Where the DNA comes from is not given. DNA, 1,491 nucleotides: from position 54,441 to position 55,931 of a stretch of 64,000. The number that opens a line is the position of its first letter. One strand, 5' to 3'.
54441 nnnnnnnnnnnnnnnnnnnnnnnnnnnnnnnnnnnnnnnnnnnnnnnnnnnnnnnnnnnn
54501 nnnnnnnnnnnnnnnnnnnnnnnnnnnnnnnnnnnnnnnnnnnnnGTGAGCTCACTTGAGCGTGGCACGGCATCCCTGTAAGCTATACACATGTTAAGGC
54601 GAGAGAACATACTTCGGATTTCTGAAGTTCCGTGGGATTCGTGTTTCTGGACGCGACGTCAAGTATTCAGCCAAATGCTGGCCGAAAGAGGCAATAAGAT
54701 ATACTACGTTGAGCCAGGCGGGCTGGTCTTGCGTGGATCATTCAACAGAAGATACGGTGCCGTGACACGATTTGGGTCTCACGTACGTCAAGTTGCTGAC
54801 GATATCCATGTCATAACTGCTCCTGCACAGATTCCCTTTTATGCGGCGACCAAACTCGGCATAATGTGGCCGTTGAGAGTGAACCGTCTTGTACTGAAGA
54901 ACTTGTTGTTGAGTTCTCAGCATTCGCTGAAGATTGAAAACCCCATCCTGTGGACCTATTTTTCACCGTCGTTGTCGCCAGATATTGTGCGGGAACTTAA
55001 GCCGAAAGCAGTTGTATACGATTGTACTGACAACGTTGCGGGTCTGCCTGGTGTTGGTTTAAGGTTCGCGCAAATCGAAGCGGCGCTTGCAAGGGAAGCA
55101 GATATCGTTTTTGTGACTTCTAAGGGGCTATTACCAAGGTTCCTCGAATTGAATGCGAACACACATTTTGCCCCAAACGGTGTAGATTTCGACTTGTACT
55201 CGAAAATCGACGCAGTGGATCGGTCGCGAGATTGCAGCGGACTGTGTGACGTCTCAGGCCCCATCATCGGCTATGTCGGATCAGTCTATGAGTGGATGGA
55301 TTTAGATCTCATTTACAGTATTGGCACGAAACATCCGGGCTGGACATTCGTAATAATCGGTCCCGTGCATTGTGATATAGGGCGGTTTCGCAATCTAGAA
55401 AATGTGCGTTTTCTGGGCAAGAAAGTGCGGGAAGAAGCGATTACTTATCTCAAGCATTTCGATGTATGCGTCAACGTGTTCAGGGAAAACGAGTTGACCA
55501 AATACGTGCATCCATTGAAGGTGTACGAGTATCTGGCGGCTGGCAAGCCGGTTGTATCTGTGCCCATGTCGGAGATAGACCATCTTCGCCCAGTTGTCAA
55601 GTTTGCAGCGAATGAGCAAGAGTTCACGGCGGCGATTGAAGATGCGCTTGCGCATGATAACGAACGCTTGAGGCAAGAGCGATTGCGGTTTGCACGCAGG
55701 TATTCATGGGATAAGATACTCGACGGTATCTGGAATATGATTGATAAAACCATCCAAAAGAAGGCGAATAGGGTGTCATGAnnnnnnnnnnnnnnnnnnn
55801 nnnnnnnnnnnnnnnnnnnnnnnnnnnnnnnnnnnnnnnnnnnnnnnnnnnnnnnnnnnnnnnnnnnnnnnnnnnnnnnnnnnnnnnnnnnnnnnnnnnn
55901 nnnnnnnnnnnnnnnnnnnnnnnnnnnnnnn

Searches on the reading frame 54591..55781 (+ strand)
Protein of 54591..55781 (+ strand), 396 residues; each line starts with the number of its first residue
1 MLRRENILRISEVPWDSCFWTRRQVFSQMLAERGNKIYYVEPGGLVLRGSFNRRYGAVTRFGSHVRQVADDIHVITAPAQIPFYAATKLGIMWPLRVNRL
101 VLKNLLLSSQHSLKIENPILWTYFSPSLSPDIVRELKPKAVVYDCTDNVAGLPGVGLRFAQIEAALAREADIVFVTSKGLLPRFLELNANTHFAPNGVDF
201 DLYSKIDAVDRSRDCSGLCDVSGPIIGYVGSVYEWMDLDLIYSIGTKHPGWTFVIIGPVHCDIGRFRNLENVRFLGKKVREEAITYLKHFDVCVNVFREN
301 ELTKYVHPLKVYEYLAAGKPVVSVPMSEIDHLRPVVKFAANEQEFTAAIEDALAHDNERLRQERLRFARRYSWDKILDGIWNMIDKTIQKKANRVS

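Call 31: search_protein_families(library=ncbifam, proteins=[window:54591-55781:+], max_evalue=0.00001)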
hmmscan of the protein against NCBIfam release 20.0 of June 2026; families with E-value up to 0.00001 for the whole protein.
window:54591-55781:+ (396 aa): 3 families
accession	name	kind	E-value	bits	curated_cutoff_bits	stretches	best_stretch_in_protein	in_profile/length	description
NF047676.1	TeichurnBiosyTuaH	equivalog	2.4e-28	99.1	550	1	103-382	85-382/384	teichuronic acid biosynthesis protein TuaH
TIGR04063.1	stp3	hypoth_equivalog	2.6e-09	36.4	442.05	1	161-364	149-361/397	TIGR04063 family PEP-CTERM/XrtA system glycosyltransferase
TIGR04047.1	MSMEG_0565_glyc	hypoth_equivalog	1.4e-06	27.7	259.85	0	309-375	291-362/373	MSMEG_0565 family glycosyltransferase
